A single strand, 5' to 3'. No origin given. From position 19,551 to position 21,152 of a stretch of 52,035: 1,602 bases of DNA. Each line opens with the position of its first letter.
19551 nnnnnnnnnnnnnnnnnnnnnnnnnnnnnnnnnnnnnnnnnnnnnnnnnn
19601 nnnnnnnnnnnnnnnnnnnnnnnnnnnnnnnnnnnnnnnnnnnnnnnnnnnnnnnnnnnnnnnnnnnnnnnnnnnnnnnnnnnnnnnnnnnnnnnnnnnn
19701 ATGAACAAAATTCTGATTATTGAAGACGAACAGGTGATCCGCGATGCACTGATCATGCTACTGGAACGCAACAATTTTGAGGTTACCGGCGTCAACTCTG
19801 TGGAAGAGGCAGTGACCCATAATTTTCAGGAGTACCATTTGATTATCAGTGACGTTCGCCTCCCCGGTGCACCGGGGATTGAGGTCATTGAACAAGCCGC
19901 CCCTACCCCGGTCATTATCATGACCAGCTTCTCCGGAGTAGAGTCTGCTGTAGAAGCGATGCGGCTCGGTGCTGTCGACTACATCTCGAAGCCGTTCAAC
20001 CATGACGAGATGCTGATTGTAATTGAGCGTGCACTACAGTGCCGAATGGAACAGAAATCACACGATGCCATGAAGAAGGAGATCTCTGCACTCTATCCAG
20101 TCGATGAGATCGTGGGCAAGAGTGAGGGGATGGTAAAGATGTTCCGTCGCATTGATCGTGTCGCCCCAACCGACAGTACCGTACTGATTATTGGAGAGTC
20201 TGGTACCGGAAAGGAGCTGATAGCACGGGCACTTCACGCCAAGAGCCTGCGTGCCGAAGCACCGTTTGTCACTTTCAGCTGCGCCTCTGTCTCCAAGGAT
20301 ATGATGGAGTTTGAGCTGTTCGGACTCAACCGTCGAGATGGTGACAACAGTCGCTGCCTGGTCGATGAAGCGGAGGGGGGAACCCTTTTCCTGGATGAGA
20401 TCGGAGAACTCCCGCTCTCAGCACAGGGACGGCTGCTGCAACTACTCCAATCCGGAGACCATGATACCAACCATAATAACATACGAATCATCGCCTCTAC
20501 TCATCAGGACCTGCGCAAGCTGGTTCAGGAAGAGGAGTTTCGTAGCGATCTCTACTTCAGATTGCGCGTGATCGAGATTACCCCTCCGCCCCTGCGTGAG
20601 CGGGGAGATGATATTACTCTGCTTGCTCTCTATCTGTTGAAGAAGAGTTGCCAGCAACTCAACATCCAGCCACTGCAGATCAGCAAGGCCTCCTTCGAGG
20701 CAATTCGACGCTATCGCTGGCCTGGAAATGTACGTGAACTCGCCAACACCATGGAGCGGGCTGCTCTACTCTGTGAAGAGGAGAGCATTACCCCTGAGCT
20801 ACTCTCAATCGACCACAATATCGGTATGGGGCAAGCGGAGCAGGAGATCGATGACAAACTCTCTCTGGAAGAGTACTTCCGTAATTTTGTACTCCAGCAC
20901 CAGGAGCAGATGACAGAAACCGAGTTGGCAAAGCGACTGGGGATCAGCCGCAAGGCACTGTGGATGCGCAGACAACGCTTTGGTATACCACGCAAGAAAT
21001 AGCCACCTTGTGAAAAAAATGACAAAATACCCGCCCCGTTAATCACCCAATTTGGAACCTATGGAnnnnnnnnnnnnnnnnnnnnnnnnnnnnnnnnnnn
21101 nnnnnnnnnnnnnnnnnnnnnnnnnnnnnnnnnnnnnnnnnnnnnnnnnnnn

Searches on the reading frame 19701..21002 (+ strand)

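Call 7: search_protein_families(library=ncbifam, proteins=[window:19701-21002:+], max_evalue=0.0001)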
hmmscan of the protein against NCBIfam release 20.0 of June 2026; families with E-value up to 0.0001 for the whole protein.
window:19701-21002:+ (433 aa): 96 families (the best 25 are shown)
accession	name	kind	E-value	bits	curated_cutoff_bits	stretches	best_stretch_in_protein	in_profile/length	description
TIGR01818.1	ntrC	equivalog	9.8e-99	331.2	558.6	1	4-404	1-414/463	nitrogen regulation protein NR(I)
NF008469.0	PRK11361.1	equivalog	1.8e-96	323.6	714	1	2-429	5-456/461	acetoacetate metabolism transcriptional regulator AtoC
NF051870.1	NAssimRespRegNtrX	equivalog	1.6e-84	284.4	600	1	1-373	1-386/452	nitrogen assimilation response regulator NtrX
TIGR02915.1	PEP_resp_reg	equivalog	2.5e-83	280.4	502.6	1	4-428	1-443/445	PEP-CTERM-box response regulator transcription factor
NF008176.1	PRK10923.1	equivalog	9.3e-81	271.8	620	1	3-357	5-370/469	nitrogen regulation protein NR(I)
NF041946.1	LuxO_transreg_Vib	equivalog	7.1e-77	259.1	800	1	20-407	15-413/463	quorum-sensing sigma-54 dependent transcriptional regulator LuxO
NF007689.0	PRK10365.1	equivalog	1.2e-74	251.7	760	1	3-422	7-437/441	sigma-54-dependent response regulator transcription factor ZraR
NF049963.1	RespRegFlgRCampy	domain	2.6e-74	250.6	750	1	4-373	3-382/429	fla regulon two-component system response regulator FlgR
NF003451.0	PRK05022.1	equivalog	1.3e-73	248.5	476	1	114-411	170-482/512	nitric oxide reductase transcriptional regulator NorR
TIGR01817.1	nifA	equivalog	1e-72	245.6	528.85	1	119-374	180-444/534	nif-specific transcriptional activator NifA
NF041552.1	TF_PrdR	equivalog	5.1e-70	236.4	795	1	123-397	257-540/577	sigma-54 dependent transcriptional regulator PrdR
NF038308.1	RNA_repair_RtcR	equivalog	1.1e-67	229.1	650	1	80-424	123-494/530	RNA repair transcriptional activator RtcR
TIGR02329.1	propionate_PrpR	equivalog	1.1e-67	228.9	499.2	1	107-424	184-524/526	propionate catabolism operon regulatory protein PrpR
NF011695.0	PRK15115.1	equivalog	1.4e-65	221.8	763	1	3-363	8-373/445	two-component system response regulator GlrR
NF011953.0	PRK15424.1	equivalog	2e-63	214.8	703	1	116-425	200-532/538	propionate catabolism operon regulatory protein PrpR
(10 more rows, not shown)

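Call 8: search_protein_families(library=pfam, proteins=[window:19701-21002:+], max_evalue=0.0001)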
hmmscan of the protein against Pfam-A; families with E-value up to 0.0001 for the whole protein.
window:19701-21002:+ (433 aa): 6 families
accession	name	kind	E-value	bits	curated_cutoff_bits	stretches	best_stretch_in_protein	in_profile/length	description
PF00158.32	Sigma54_activat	-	2e-46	158.2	20.2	1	137-293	1-167/168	Sigma-54 interaction domain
PF14532.12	Sigma54_activ_2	-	2.3e-24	86.6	25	1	138-298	1-138/138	Sigma-54 interaction domain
PF00072.30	Response_reg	-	3.5e-21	75.9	30.2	1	4-108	1-110/111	Response regulator receiver domain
PF25601.1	AAA_lid_14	-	1.5e-20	73.3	27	1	299-369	1-71/87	AAA+ ATPase lid domain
PF07728.20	AAA_5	-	8.5e-07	29.5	22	1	161-260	2-101/139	AAA domain (dynein-related subfamily)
PF00004.35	AAA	-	3.9e-06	27.8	21.2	1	161-271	1-111/131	ATPase family associated with various cellular activities (AAA)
